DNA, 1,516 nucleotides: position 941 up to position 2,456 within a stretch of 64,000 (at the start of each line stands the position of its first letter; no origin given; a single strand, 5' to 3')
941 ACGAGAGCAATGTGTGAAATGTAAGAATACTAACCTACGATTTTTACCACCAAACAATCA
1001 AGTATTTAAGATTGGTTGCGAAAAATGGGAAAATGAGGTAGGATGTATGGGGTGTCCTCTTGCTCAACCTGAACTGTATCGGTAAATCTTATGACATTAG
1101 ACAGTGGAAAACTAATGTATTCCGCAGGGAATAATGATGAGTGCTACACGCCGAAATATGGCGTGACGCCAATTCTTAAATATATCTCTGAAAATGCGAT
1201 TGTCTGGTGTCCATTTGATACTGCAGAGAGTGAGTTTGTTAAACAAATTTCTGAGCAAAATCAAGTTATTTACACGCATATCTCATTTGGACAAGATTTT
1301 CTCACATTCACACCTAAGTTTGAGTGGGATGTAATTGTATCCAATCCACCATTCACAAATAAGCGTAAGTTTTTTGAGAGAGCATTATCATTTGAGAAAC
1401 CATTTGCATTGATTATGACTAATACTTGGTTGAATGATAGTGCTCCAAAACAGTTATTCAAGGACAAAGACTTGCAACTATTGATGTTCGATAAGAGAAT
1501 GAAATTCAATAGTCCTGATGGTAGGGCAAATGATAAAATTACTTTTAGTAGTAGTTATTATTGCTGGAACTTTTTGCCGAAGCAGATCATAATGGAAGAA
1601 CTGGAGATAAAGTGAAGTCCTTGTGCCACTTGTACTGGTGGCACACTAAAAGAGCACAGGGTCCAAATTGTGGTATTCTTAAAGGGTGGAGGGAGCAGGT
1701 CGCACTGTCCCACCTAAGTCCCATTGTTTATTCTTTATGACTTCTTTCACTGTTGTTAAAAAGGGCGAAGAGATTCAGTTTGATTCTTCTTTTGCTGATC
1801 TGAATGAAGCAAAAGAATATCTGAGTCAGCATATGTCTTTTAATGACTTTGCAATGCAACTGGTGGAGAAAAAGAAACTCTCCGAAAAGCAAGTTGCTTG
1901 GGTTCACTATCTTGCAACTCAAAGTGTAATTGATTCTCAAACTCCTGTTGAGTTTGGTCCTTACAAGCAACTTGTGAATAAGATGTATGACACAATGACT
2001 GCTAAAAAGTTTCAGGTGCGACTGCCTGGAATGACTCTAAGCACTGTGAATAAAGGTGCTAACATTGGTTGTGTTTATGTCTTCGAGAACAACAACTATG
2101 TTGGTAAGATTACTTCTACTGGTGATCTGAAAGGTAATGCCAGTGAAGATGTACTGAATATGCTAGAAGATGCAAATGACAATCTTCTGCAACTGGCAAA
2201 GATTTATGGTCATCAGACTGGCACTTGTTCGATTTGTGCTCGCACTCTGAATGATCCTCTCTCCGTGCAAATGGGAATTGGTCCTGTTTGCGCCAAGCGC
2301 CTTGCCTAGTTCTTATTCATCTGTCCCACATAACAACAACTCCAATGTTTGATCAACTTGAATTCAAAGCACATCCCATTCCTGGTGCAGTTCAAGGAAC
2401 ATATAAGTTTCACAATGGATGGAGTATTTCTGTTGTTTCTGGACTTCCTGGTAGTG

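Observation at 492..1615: Phage-encoded R-M-like pair: NlaIII/IceA-type endonuclease next to a minimal m6A methyltransferase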

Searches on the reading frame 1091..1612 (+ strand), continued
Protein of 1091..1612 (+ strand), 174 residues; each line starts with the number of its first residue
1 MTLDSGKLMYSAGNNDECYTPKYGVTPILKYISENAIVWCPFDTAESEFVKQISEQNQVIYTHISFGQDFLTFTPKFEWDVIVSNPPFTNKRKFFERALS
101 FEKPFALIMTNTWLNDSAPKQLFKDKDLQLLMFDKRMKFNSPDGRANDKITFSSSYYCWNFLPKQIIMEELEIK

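Call 64: fold_search(model_id=the predicted structure, library=pdb)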
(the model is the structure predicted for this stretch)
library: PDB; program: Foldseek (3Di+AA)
matches with E <= 10: 500; with E <= 0.001: 68
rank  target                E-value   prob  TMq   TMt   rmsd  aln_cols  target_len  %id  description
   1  2np6_A                2.0e-06  1.00  0.56  0.27   4.8       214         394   13  Crystal structure of the adenine-specific DNA methyltransferase M.TaqI complexed with the cofactor analog AETA and a 1 (released 2007-11-13)
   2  1g38_A                2.4e-06  1.00  0.57  0.28   5.1       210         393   15  ADENINE-SPECIFIC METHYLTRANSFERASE M. TAQ I/DNA COMPLEX (released 2001-03-05)
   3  2adm_A                3.1e-06  1.00  0.55  0.28   5.2       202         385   14  ADENINE-N6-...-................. TAQI (released 1997-01-27)
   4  1aqj_B                3.3e-06  1.00  0.56  0.28   5.0       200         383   14  STRUCTURE OF ADENINE-N6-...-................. TAQI (released 1997-02-12)
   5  7wm5                  4.6e-06  1.00  0.44  0.38   7.4       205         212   13  Crystal structure of apo TrmM from Mycoplasma capricolum (released 2022-06-29)
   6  7wm6_B                6.7e-06  1.00  0.41  0.38   7.4       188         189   12  Crystal structure of SAH-bound TrmM from Mycoplasma capricolum (released 2022-06-29)
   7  2ih5_A                7.1e-06  1.00  0.57  0.29   4.6       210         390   15  Crystal structure of the adenine-specific DNA methyltransferase M.TaqI complexed with the cofactor analog AETA and a 1 (released 2007-11-13)
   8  1aqi_A                1.0e-05  1.00  0.54  0.28   5.7       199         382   16  STRUCTURE OF ADENINE-N6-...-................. TAQI (released 1997-02-12)
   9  1aqj_A                1.2e-05  1.00  0.57  0.29   5.0       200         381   14  STRUCTURE OF ADENINE-N6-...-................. TAQI (released 1997-02-12)
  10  2jg3_A                1.5e-05  1.00  0.57  0.28   4.4       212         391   16  MtaqI with BAZ (released 2007-08-07)
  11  2ibs_A                1.6e-05  1.00  0.54  0.27   5.1       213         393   14  Crystal structure of the adenine-specific DNA methyltransferase M.TaqI complexed with the cofactor analog AETA and a 1 (released 2007-05-29)
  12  2ozv_B                2.5e-05  1.00  0.44  0.38   7.2       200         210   10  Crystal structure of a predicted O-methyltransferase, protein Atu636 from Agrobacterium tumefaciens. (released 2007-03-27)
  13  3lpm_A                3.2e-05  1.00  0.47  0.39   5.7       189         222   10  Crystal structure of putative methyltransferase small domain protein from Listeria monocytogenes (released 2010-02-23)
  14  6h2v_C                4.4e-05  1.00  0.48  0.44   4.8       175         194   11  Crystal structure of human METTL5-TRMT112 complex, the 18S rRNA m6A1832 methyltransferase at 2.5A resolution (released 2019-07-31)
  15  2okc_B                6.5e-05  1.00  0.51  0.24   8.2       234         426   11  Crystal structure of Type I restriction enzyme StySJI M protein (NP_813429.1) from Bacteroides thetaiotaomicron VPI-54 (released 2007-01-30)
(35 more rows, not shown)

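Call 71: search_protein_families(library=pfam, proteins=[L143:5513-6148:+, L150:5516-6145:+, L184:5522-6151:+, L185:802-2199:+], max_evalue=0.01)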
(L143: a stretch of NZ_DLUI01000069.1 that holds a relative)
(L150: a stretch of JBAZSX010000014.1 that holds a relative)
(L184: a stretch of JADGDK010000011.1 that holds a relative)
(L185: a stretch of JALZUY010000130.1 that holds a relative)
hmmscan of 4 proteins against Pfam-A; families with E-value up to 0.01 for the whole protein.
L143:5513-6148:+ (212 aa): 1 family
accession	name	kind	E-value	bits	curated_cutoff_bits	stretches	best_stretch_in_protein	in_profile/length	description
PF05315.17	ICEA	-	7.7e-36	124.1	24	1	23-203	6-200/218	ICEA Protein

L150:5516-6145:+ (210 aa): 1 family
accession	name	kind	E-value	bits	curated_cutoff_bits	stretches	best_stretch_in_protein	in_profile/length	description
PF05315.17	ICEA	-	3.3e-34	118.8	24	1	17-200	2-199/218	ICEA Protein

L184:5522-6151:+ (210 aa): 1 family
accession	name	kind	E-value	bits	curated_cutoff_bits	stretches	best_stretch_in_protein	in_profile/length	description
PF05315.17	ICEA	-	2.3e-33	116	24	1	31-201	15-200/218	ICEA Protein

L185:802-2199:+ (466 aa): 1 family
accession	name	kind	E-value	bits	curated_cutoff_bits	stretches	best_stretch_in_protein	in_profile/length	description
PF02976.21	MutH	-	1.7e-39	134.3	23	2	55-157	1-103/103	DNA mismatch repair enzyme MutH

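Call 85: search_dna_similar(query=L002:9507-10001:+, collection=phages, mode=protein, max_rows=30, max_evalue=0.01)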
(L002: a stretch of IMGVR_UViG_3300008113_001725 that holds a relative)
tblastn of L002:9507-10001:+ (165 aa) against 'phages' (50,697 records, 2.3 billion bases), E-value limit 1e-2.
Records with a match: 6; places in all: 6; records where one place covers at least 80% of the query: 6.
Best place of each record, by identity: 60-80% 4; <60% 2.
By first word of the organism name: Prochlorococcus 6.
By host as written in the record: Prochlorococcus sp. NATL1A 2; Prochlorococcus sp. MIT9515 2; - 1; Prochlorococcus marinus NATL2A 1.
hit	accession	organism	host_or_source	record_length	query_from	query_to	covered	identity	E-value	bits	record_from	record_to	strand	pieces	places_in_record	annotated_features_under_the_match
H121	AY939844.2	Prochlorococcus phage P-SSM2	Prochlorococcus sp. NATL1A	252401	1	165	100%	64.2%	1e-70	236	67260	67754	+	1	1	hypothetical protein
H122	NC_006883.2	Prochlorococcus phage P-SSM2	Prochlorococcus sp. NATL1A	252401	1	165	100%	64.2%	1e-70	236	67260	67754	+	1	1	hypothetical protein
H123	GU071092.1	Prochlorococcus phage P-SSM2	-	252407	1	165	100%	64.2%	1e-70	236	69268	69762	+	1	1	predicted protein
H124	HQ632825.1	Prochlorococcus phage P-SSM5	Prochlorococcus marinus NATL2A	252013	1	165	100%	64.2%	1e-70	236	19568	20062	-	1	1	hypothetical protein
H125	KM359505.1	Prochlorococcus phage P-TIM68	Prochlorococcus sp. MIT9515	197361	1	164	99%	56.1%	8e-57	196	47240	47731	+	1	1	hypothetical protein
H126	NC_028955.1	Prochlorococcus phage P-TIM68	Prochlorococcus sp. MIT9515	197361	1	164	99%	56.1%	8e-57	196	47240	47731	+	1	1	hypothetical protein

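Call 86: search_dna_similar(query=window:1091-1612:+, collection=plasmids, mode=protein, max_rows=30)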
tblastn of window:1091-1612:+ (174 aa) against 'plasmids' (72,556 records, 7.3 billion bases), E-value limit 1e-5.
Records with a match: 6; places in all: 6; records where one place covers at least 80% of the query: 3.
Best place of each record, by identity: <60% 6.
By first word of the organism name: Listeria 2; Clostridium 1; Ligilactobacillus 1; Bacillus 1; Mesomycoplasma 1.
By predicted mobility (MOB-suite, as given by PLSDB): non-mobilizable 6.
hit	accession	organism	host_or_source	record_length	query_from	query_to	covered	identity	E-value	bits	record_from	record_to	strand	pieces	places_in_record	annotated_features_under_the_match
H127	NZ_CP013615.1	Clostridium perfringens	canine,Pure culture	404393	11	171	93%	39.9%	2e-20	94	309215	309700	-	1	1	sugar-phospahte nucleotidyltransferase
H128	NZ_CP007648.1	Ligilactobacillus salivarius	swine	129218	11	174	94%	36.7%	8e-24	103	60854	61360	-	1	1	sugar-phospahte nucleotidyltransferase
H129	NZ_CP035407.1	Bacillus subtilis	cell culture,food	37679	5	172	97%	35.6%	1e-15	107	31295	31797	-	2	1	hypothetical protein (x2)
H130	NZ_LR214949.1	Mesomycoplasma hyorhinis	Uninoculated HEP-2 tissue culture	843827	10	115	61%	37.6%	2e-13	74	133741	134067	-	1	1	sugar-phosphate nucleotidyltransferase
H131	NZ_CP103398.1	Listeria innocua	meat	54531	14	109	55%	36.1%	2e-6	54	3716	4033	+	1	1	sugar-phosphate nucleotidyltransferase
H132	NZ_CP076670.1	Listeria monocytogenes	horse,liver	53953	14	109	55%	36.1%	2e-6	54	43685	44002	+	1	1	sugar-phosphate nucleotidyltransferase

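Call 99: find_related_loci(query=L002:9507-10001:+, collection=viral_contigs, flank=10000)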
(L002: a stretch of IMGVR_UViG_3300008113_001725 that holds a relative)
Query L002:9507-10001:+ (165 aa) in viral_contigs; peptide patterns used: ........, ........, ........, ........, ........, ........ (x = any residue, [..] = any of these).
148 stretches matched a pattern; 131 encode a relative of the query (tblastn E <= 1e-3); the best 80 are kept; 80 distinct loci.
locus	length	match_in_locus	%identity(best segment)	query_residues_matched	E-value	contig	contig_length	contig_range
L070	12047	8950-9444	100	1-165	9e-112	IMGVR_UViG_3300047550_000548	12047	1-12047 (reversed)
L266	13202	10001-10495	100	1-165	9e-112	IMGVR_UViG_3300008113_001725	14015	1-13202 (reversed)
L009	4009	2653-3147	98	1-165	1e-110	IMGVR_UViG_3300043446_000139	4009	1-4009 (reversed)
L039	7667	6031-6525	98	1-165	4e-109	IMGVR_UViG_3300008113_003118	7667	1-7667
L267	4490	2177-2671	97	1-165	5e-109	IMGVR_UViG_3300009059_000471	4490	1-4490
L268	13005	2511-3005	96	1-165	5e-108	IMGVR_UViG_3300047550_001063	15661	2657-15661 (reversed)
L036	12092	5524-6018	96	1-165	5e-108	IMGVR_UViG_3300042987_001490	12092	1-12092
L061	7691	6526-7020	96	1-165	1e-107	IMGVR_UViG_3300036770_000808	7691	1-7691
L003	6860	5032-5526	96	1-165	9e-108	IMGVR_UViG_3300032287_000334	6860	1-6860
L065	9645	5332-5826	96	1-165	1e-107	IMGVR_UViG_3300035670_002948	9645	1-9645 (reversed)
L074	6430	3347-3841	96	1-165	9e-108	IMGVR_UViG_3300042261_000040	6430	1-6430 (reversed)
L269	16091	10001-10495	95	1-165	3e-107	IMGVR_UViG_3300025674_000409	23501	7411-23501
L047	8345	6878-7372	95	1-165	6e-107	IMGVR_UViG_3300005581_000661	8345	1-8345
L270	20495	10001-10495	95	1-165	4e-107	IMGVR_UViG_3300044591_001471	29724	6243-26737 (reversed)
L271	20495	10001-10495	95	1-165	6e-107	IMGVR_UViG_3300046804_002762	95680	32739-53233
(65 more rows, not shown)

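Call 122: get_annotated_region(hit=H130, flank=2500)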
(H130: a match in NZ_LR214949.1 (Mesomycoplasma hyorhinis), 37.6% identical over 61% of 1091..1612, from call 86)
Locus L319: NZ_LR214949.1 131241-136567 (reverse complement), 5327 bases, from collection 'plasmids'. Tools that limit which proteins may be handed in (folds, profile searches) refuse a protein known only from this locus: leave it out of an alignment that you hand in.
description: Mesomycoplasma hyorhinis strain NCTC10121 plasmid 3
organism: Mesomycoplasma hyorhinis (NCBI taxid 2100)
taxonomy: Bacteria; Mycoplasmatota; ; Mycoplasmoidales; Metamycoplasmataceae; Mesomycoplasma; Mesomycoplasma hyorhinis
host: -; source: Uninoculated HEP-2 tissue culture; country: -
typing (MOB-suite, as given by PLSDB): non-mobilizable
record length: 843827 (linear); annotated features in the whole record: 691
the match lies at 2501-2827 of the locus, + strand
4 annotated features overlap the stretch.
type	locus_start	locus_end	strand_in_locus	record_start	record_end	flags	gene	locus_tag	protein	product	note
CDS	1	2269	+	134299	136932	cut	gyrA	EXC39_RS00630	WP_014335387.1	DNA gyrase subunit A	GO:0006259 - DNA metabolic process [Evidence IEA]; GO:0006265 - DNA topological change [Evidence IEA]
CDS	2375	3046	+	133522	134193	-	-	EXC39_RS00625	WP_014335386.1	sugar-phosphate nucleotidyltransferase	-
CDS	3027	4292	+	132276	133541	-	-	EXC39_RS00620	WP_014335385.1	HNH endonuclease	-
CDS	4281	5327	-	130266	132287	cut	ligA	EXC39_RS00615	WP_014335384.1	NAD-dependent DNA ligase LigA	GO:0006310 - DNA recombination [Evidence IEA]; GO:0006281 - DNA repair [Evidence IEA]; GO:0006260 - DNA replication ...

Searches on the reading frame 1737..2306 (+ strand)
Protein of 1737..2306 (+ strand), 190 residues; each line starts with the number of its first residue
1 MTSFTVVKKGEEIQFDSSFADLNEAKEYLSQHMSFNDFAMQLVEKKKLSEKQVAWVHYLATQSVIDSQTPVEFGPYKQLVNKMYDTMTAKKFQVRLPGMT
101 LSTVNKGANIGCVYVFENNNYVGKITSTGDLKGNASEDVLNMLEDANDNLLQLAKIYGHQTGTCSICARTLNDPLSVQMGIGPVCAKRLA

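Call 4: search_protein_families(library=pfam, proteins=[window:1737-2306:+], max_evalue=0.1)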
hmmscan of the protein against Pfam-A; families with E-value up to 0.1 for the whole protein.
window:1737-2306:+ (190 aa): 2 families
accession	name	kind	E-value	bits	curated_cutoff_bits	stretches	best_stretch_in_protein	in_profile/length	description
PF19474.4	DUF6011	-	1.1e-11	44.5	26.6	1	158-189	5-36/37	Family of unknown function (DUF6011)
PF18431.6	RNAse_A_bac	-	0.058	14.7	27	1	8-54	20-68/113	Bacterial CdiA-CT RNAse A domain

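Call 5: search_protein_families(library=phrogs, proteins=[window:1737-2306:+], max_evalue=0.1)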
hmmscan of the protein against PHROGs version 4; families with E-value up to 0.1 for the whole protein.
window:1737-2306:+ (190 aa): 7 families
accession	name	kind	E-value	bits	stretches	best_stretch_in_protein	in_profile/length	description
phrog_4046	-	unknown function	6.1e-22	79.5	1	14-188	107-298/301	-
phrog_636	-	unknown function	6.5e-14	53.8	1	139-189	181-232/254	-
phrog_20259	-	unknown function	1.9e-05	25.5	1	160-189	108-137/140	-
phrog_6032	-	unknown function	7e-05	23.7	1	151-188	236-273/296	-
phrog_12580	-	unknown function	0.00068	19.9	1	151-188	218-255/256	-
phrog_25989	-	unknown function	0.001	20.3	1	163-189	4-30/70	-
phrog_976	-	head and packaging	0.0088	16.4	1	29-93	276-342/415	head maturation protease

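Call 98: find_related_loci(query=window:1737-2306:+, collection=viral_contigs, flank=4000)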
Query window:1737-2306:+ (190 aa) in viral_contigs; peptide patterns used: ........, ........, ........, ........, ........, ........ (x = any residue, [..] = any of these).
38 stretches matched a pattern; 16 encode a relative of the query (tblastn E <= 1e-3); 16 distinct loci.
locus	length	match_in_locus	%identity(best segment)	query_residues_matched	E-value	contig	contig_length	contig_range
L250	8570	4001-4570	92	1-190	2e-120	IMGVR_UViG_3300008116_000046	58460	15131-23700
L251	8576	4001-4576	90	1-190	5e-120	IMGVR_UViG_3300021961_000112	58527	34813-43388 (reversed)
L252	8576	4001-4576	80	1-190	1e-107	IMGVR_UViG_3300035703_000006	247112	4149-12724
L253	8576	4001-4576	77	1-190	9e-100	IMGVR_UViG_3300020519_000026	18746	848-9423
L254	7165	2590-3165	77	1-190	9e-100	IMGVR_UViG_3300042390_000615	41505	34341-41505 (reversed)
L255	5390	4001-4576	77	1-190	9e-100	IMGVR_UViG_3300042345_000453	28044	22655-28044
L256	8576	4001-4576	77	1-190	9e-100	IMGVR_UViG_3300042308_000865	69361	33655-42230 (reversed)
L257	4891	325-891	75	1-187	7e-98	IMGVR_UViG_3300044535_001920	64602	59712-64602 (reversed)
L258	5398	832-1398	76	1-187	3e-97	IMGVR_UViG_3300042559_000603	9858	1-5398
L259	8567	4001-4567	76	1-187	3e-97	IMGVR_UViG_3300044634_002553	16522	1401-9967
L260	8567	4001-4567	76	1-187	4e-97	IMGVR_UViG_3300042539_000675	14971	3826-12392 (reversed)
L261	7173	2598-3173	74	1-190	2e-96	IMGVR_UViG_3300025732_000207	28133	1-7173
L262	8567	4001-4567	75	1-187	4e-96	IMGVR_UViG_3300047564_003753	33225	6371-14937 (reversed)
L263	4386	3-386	86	65-190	4e-74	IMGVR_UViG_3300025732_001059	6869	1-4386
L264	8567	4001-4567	75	1-187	4e-96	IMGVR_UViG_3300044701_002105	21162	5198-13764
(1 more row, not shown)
